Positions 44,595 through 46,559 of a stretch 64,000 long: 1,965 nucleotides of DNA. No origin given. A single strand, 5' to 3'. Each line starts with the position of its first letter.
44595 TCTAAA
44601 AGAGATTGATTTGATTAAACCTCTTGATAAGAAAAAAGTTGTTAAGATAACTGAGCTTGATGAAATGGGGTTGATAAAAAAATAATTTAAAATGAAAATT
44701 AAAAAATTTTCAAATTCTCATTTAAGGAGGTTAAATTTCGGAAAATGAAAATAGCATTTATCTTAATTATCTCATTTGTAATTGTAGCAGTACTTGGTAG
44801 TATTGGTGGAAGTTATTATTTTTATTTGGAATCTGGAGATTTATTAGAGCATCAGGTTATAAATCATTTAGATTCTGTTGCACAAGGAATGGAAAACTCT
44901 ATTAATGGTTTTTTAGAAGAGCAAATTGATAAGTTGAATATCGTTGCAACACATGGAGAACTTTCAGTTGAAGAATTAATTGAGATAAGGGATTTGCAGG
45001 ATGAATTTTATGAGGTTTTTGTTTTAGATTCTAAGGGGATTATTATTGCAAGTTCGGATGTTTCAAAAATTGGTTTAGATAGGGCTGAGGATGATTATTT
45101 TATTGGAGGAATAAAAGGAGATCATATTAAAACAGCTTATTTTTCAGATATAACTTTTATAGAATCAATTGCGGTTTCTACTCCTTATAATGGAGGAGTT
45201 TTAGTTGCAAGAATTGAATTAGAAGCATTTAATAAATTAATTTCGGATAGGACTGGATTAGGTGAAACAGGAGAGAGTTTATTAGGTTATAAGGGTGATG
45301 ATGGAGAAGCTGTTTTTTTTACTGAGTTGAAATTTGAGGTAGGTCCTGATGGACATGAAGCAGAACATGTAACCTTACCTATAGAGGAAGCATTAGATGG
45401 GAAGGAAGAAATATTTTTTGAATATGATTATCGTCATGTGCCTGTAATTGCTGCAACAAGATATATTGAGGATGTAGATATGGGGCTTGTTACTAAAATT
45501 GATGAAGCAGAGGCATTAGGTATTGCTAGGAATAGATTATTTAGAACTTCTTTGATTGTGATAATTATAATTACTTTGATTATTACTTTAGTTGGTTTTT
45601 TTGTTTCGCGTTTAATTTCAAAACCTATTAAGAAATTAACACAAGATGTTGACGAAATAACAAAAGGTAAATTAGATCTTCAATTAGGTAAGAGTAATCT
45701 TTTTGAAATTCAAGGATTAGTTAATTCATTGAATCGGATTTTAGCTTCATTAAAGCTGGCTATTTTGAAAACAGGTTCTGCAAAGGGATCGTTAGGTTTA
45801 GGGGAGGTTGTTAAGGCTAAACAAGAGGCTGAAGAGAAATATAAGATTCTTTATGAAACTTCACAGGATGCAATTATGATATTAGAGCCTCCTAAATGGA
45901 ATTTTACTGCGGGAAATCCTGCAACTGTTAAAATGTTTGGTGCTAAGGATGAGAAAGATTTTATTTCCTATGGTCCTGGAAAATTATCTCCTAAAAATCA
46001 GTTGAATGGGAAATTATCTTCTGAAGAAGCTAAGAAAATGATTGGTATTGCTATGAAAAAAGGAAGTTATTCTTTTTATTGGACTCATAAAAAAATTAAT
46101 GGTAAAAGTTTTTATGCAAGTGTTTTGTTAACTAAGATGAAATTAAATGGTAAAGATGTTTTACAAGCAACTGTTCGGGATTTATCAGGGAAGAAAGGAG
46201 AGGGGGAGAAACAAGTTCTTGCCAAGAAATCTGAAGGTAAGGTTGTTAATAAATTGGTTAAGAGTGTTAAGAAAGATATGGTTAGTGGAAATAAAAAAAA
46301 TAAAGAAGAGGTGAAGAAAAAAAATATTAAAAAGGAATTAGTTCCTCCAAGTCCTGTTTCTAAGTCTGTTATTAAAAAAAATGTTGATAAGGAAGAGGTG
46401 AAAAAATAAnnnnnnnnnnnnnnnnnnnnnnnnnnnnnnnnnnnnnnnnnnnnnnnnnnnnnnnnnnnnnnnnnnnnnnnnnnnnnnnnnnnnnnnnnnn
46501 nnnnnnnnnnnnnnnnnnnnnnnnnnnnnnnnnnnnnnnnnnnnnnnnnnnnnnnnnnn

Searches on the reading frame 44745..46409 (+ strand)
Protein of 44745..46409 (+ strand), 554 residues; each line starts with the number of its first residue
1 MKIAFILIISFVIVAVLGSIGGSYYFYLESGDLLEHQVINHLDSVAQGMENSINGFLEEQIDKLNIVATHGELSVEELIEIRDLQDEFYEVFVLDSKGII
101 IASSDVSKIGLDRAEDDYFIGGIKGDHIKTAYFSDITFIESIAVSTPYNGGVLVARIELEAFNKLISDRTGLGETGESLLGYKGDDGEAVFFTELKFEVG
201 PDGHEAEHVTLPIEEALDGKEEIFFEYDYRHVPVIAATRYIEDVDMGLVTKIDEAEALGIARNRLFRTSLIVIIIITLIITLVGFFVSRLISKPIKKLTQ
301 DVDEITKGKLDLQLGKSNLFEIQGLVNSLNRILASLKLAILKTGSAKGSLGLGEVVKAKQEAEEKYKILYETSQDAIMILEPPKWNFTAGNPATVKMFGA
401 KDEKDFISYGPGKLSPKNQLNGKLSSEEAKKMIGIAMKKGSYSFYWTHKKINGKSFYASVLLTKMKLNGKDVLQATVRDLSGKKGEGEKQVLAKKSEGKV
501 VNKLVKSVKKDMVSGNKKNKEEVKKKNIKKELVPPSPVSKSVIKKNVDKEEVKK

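Call 3: search_protein_families(library=pfam, proteins=[window:44745-46409:+], max_evalue=0.01)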
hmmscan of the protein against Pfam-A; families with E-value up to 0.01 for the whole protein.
window:44745-46409:+ (554 aa): 5 families
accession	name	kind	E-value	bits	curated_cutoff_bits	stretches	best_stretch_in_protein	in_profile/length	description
PF02743.24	dCache_1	-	7.6e-10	39.2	45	1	35-177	4-169/240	Cache domain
PF00672.30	HAMP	-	0.00015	22.5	25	1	286-336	1-51/53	HAMP domain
PF06160.17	EzrA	-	0.0027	16.5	39.6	1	270-318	2-50/557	Septation ring formation regulator, EzrA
PF13188.13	PAS_8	-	0.0032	17.7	21.8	0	364-403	1-41/65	PAS domain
PF13426.13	PAS_9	-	0.0071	17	27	0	376-481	3-102/103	PAS domain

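Call 4: search_protein_families(library=ncbifam, proteins=[window:44745-46409:+], max_evalue=0.01)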
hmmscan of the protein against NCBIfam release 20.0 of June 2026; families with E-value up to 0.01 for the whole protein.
window:44745-46409:+ (554 aa): 18 families
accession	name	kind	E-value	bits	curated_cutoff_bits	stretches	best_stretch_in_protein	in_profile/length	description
NF038263.1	prot_phos_SiaA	equivalog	3.7e-08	32.4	700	1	233-330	276-373/658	biofilm regulation protein phosphatase SiaA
TIGR01386.1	cztS_silS_copS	subfamily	2.2e-06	26.9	292.55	1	227-337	125-235/457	heavy metal sensor histidine kinase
NF012163.2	BaeS_SmeS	equivalog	2.9e-06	26.5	500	1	238-336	136-233/457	sensor histidine kinase efflux regulator BaeS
NF033092.0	HK_WalK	equivalog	5e-06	25.4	725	1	263-345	176-255/594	cell wall metabolism sensor histidine kinase WalK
NF008318.0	PRK11107.1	equivalog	1.1e-05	23.7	890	1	255-336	166-247/920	two-component sensor histidine kinase BarA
NF007007.0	PRK09470.1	equivalog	1.8e-05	23.9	486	1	245-338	148-240/463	envelope stress sensor histidine kinase CpxA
NF058645.1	MCPCtpMPsAe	equivalog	2e-05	23.6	900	1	235-350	163-290/558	methyl-accepting chemotaxis protein CtpM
NF041210.1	his_kin_PieS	equivalog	0.0001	21.4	850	1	258-337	162-237/474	two component system sensor histidine kinase PieS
NF052458.1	PhdiestGepA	equivalog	0.00013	20.3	1200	1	248-338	326-416/840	phosphodiesterase GepA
TIGR00229.1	sensory_box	domain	0.00015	21.9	22.9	1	360-484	1-120/126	PAS domain S-box protein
NF040691.1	MtrAB_MtrB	equivalog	0.00015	20.9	450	1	253-341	178-262/507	MtrAB system histidine kinase MtrB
NF047496.1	HK_LIC11548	equivalog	0.00064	18.6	750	1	271-337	279-345/589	LIC_11548 family sensor histidine kinase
NF045911.1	TCSHisKinNblS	equivalog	0.00075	17.9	1000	1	260-336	173-250/621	two-component system sensor histidine kinase NblS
NF008025.0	PRK10755.1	equivalog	0.00077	18.2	314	1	269-340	68-140/362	two-component system sensor histidine kinase PmrB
NF007837.0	PRK10549.1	equivalog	0.00093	18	603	1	267-336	164-233/466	envelope stress sensor histidine kinase BaeS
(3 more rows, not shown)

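Call 74: search_protein_families(library=padloc, proteins=[window:44745-46409:+], max_evalue=0.001)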
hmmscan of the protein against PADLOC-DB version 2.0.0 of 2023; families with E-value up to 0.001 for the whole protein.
window:44745-46409:+ (554 aa): 0 families
